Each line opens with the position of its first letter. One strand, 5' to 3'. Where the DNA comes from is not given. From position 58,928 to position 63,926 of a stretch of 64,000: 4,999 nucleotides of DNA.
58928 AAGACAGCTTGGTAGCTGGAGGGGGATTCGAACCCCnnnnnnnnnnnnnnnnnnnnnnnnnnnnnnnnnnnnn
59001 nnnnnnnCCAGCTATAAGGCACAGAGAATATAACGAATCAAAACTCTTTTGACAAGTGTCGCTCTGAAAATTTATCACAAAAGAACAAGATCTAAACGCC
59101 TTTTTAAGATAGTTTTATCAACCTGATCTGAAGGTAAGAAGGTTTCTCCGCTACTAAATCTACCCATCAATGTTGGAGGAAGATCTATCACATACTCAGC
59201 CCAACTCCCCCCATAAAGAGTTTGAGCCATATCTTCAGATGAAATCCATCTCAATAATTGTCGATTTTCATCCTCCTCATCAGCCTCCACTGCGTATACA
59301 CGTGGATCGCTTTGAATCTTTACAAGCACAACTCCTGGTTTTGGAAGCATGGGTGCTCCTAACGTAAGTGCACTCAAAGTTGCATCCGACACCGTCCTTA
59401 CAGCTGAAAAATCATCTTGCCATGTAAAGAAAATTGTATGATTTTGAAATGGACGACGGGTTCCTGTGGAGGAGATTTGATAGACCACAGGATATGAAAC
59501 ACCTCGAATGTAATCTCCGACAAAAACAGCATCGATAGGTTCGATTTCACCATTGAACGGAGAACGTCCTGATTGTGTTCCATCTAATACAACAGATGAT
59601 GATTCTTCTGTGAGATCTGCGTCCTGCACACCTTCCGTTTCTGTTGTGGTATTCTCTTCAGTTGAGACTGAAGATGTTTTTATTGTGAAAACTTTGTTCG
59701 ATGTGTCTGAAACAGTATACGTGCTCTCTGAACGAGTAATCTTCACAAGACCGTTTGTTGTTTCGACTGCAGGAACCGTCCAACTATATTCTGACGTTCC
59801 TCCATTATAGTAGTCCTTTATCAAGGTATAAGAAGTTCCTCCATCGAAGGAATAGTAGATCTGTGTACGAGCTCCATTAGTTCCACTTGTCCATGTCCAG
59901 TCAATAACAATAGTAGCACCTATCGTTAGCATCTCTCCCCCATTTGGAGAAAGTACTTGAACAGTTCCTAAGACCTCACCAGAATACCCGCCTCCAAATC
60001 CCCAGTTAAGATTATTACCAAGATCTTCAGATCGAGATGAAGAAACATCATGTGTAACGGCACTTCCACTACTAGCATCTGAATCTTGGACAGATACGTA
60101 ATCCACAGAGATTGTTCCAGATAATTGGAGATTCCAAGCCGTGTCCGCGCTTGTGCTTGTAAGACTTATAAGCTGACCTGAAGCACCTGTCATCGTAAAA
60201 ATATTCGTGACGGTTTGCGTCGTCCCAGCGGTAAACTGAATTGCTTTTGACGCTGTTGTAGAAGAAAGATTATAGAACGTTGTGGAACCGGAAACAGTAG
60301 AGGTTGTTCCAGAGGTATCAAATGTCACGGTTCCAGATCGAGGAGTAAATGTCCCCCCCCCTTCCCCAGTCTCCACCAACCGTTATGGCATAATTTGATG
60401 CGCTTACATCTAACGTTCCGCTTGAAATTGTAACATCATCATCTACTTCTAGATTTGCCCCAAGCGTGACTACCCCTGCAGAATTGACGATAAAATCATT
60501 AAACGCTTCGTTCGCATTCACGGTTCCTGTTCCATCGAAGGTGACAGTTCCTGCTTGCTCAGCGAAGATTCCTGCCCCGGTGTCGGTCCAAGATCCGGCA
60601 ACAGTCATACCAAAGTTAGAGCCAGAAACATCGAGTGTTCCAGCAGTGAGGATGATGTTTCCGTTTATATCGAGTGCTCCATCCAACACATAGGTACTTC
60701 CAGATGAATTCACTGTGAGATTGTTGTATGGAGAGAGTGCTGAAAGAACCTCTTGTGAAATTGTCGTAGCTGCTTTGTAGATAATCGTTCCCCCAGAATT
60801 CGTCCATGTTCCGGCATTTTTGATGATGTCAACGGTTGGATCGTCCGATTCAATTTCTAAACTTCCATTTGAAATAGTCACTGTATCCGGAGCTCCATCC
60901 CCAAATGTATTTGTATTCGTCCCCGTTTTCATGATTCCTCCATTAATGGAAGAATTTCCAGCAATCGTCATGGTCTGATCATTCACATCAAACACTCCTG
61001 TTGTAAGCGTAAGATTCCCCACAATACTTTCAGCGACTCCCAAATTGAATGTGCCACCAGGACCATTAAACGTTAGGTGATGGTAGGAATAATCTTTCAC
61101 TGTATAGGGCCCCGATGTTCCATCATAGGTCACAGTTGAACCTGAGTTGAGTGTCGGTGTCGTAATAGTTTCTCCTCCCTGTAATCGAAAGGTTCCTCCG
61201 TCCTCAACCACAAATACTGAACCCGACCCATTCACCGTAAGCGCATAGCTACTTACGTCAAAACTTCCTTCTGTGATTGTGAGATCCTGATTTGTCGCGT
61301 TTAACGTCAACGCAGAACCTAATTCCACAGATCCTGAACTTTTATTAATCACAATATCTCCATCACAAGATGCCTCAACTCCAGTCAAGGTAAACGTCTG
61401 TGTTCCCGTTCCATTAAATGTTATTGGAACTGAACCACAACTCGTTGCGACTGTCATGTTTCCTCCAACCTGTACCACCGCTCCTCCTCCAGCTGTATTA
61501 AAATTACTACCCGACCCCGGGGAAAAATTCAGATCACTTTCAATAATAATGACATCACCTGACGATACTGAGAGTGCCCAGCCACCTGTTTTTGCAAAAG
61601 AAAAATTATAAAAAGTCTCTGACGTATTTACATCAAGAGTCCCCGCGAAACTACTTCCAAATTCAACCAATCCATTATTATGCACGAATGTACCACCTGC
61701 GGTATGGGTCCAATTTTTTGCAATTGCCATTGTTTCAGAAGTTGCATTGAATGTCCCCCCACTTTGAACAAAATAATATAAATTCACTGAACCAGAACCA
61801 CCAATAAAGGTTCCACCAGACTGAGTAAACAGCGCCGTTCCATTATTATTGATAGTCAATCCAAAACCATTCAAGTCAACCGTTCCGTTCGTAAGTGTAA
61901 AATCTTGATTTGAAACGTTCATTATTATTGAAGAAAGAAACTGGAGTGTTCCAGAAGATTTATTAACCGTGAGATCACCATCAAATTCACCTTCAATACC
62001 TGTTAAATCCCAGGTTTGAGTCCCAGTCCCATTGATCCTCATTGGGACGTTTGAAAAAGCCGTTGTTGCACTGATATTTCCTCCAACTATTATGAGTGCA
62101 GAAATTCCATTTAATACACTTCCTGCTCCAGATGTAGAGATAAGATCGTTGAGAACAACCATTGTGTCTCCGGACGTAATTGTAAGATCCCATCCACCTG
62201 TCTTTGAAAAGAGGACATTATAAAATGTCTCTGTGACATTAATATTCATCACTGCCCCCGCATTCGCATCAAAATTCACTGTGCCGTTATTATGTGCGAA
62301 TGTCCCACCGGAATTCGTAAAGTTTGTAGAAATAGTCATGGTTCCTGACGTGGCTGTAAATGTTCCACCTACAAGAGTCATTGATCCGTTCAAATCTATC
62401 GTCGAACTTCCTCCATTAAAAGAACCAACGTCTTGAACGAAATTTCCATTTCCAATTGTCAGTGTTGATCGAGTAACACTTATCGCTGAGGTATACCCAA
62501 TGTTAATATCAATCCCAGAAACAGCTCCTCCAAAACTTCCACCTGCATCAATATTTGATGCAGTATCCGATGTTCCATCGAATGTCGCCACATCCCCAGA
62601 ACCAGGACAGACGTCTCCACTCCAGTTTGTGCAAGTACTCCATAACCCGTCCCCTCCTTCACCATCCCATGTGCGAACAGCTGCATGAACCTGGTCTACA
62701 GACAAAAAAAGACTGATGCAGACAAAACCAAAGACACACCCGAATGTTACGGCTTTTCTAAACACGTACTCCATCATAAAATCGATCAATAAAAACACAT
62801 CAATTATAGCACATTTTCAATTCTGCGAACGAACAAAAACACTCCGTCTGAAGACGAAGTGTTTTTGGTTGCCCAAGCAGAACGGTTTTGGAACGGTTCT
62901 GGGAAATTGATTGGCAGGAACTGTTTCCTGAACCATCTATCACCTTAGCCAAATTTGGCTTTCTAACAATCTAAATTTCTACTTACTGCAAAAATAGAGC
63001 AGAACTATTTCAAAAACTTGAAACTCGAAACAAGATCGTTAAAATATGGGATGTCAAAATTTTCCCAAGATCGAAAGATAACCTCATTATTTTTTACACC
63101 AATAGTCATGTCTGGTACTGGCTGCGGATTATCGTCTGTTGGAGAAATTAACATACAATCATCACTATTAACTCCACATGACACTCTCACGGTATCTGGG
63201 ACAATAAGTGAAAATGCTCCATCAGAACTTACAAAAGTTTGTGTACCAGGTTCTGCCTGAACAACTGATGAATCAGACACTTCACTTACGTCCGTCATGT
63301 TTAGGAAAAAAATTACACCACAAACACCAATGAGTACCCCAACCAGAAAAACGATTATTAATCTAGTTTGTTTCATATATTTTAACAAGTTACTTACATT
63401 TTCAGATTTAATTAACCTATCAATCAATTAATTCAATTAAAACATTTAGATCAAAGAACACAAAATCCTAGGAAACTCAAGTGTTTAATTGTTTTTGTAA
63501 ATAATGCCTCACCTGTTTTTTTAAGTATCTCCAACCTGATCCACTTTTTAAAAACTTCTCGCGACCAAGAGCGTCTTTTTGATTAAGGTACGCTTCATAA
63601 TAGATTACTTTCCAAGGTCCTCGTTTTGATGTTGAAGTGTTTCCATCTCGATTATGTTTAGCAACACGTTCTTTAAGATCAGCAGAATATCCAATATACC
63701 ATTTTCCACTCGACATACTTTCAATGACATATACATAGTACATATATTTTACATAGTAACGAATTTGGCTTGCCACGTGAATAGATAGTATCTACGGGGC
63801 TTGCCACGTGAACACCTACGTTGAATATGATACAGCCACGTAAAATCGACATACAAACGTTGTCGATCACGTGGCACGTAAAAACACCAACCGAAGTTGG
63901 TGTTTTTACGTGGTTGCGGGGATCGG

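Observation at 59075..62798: G9 homopolymer splits a large repetitive surface protein: candidate phase-variable contingency locus or sequencing frameshift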

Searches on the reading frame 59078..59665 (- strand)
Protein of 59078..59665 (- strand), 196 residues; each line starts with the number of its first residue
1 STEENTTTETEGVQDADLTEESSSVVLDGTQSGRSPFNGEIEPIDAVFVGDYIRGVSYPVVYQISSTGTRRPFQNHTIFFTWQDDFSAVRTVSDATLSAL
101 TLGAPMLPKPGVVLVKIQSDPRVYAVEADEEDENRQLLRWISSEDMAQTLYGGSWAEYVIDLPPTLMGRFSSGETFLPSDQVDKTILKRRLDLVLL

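Call 59: predict_structure(alignment_id=A3)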
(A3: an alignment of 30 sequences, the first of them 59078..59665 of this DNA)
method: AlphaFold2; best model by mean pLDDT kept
length: 196 residues; sequences in the alignment: 30
mean_pLDDT: 91.3   pTM: 0.81
mean pLDDT of the five models: 91.3, 91.2, 91.0, 90.8, 89.7
residues with pLDDT >= 90: 168; 70-90: 6; 50-70: 17; < 50: 5
segments of 3 or more residues with pLDDT < 50: none
pLDDT, mean of each block of 10 residues (from residue 1): 54 52 83 97 98 97 97 97 97 98 97 97 96 93 97 98 95 94 96 95
secondary structure, 60 per line:
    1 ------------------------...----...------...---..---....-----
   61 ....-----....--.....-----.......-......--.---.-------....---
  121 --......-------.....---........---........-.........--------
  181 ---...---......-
elements in order: E25-27 E32-34 E41-43 E52-55 E61-64 E70-73 H76-80 E89-92 H94-99 E114-117 E123-128 E136-140 H144-151 H155-158 E159-162 H164-169 E170-172 H190-195

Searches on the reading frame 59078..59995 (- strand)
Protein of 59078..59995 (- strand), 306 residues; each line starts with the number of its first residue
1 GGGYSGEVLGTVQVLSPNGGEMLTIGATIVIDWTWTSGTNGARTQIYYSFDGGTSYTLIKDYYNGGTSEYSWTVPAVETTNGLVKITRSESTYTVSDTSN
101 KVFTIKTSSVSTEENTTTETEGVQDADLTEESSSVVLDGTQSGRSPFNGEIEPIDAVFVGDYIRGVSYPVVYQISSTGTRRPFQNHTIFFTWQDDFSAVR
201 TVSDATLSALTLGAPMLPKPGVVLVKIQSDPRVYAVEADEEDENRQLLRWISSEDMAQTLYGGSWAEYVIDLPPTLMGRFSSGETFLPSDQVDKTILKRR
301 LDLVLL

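Call 41: find_homologous_proteins(query=window:59078-59995:-, max_evalue=0.001)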
Query seq(306 aa) (306 aa): 59 proteins with E <= 0.001 among 2154 candidates.
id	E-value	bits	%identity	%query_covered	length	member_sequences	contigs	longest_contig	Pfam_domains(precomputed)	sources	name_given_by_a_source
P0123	1.0e-196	670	100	100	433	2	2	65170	-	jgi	-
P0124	5.1e-63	231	45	96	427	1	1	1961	-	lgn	-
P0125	5.5e-54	201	43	89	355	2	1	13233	-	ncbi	ncbi:MAG: hypothetical protein ABH826_04745, partial [Patescibacteria group bacterium]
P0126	2.6e-46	176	40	87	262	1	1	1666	-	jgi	jgi:hypothetical protein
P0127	2.2e-45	173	40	85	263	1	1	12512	-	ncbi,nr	ncbi:hypothetical protein HYS28_02700 [Candidatus Uhrbacteria bacterium]|nr:hypothetical protein [Ca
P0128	9.4e-44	168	57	47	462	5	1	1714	PF00041.28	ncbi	-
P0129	4.4e-43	166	39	96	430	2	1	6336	-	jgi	-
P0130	3.5e-42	163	56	47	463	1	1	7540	PF00041.28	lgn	-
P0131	1.1e-40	158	44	62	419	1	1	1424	-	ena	-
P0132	5.1e-39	152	55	47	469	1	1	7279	PF00041.28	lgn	-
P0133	1.1e-38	151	35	98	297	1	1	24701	-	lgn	-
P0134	5.3e-37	146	35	93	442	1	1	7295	-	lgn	-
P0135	4.1e-36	143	47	52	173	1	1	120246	-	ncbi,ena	-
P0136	1.8e-34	137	37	44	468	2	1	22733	PF10342.16,PF21471.4,PF03174.20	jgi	jgi:hypothetical protein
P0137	1.5e-33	134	47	50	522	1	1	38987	PF00082.28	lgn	-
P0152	2.5e-26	111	40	22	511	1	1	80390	PF10342.16,PF21471.4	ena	-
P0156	2.2e-24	104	34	33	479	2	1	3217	PF00754.32,PF17957.8,PF24517.3,PF10342.16,PF21471.4,PF02012.27,PF15902.13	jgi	-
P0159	7.6e-21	93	45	35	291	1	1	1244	PF17957.8,PF10342.16,PF21471.4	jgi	-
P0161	5.6e-20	90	42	31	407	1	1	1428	PF22073.3,PF15780.12,PF07610.18,PF10342.16,PF22066.3,PF21471.4,PF22544.3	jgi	jgi:hypothetical protein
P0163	3.1e-17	81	34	32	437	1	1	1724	PF10342.16,PF21471.4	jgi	jgi:hypothetical protein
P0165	1.0e-13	69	34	37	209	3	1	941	PF17957.8,PF10342.16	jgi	-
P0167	2.7e-12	65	39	34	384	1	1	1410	PF10342.16,PF01161.26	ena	-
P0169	3.9e-11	61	41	31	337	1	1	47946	PF10342.16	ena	-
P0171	9.8e-10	56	38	32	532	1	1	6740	PF10342.16,PF21471.4,PF02012.27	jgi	jgi:hypothetical protein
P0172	3.2e-9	55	38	37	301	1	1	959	PF10342.16,PF14610.13,PF01161.26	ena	-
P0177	1.4e-6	46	41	31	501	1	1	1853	PF10342.16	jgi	jgi:YD repeat-containing protein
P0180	1.1e-4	40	32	31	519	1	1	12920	PF00112.30,PF10342.16,PF13529.14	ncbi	ncbi:MAG: C1 family peptidase, partial [Candidatus Moraniibacteriota bacterium]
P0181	4.7e-4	38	30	31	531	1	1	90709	PF17957.8,PF10342.16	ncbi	-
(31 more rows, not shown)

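Call 47: search_protein_families(library=pfam, proteins=[P0137, P0128], max_evalue=0.001)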
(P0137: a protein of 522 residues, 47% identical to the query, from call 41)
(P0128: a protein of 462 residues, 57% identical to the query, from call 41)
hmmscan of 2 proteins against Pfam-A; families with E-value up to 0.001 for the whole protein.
P0137 (522 aa): 1 family
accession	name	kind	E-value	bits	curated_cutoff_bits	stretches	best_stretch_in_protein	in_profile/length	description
PF00082.27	Peptidase_S8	-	1.8e-48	165.8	21.8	1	47-331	2-280/288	Subtilase family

P0128 (462 aa): 1 family
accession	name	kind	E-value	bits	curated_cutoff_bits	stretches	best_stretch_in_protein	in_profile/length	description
PF00041.27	fn3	-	2.9e-07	31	25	1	73-159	2-76/84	Fibronectin type III domain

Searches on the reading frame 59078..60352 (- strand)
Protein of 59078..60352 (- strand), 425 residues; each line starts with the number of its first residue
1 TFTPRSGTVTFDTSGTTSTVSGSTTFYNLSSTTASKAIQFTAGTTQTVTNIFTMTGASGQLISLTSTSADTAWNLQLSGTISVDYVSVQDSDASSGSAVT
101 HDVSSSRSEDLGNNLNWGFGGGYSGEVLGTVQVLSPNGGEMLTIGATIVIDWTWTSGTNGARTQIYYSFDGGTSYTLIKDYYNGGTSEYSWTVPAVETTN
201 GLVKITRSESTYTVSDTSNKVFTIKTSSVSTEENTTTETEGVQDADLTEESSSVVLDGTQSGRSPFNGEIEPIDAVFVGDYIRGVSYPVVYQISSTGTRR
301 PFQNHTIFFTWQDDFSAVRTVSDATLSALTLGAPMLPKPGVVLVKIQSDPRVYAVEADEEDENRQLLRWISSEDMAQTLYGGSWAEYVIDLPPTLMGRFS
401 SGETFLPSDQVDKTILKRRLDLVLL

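Call 37: search_solved_structures(query=window:59078-60352:-, max_evalue=1)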
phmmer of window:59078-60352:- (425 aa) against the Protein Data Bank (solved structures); distinct sequences matched with E-value up to 1: 0.

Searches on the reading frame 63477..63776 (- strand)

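Call 47: search_protein_families(library=pfam, proteins=[window:63477-63776:-], max_evalue=0.001)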
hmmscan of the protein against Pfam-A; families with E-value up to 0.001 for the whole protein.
window:63477-63776:- (99 aa): 1 family
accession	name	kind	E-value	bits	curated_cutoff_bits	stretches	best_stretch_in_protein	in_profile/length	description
PF01541.30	GIY-YIG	-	5.5e-14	52.7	22.6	1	12-78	1-70/78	GIY-YIG catalytic domain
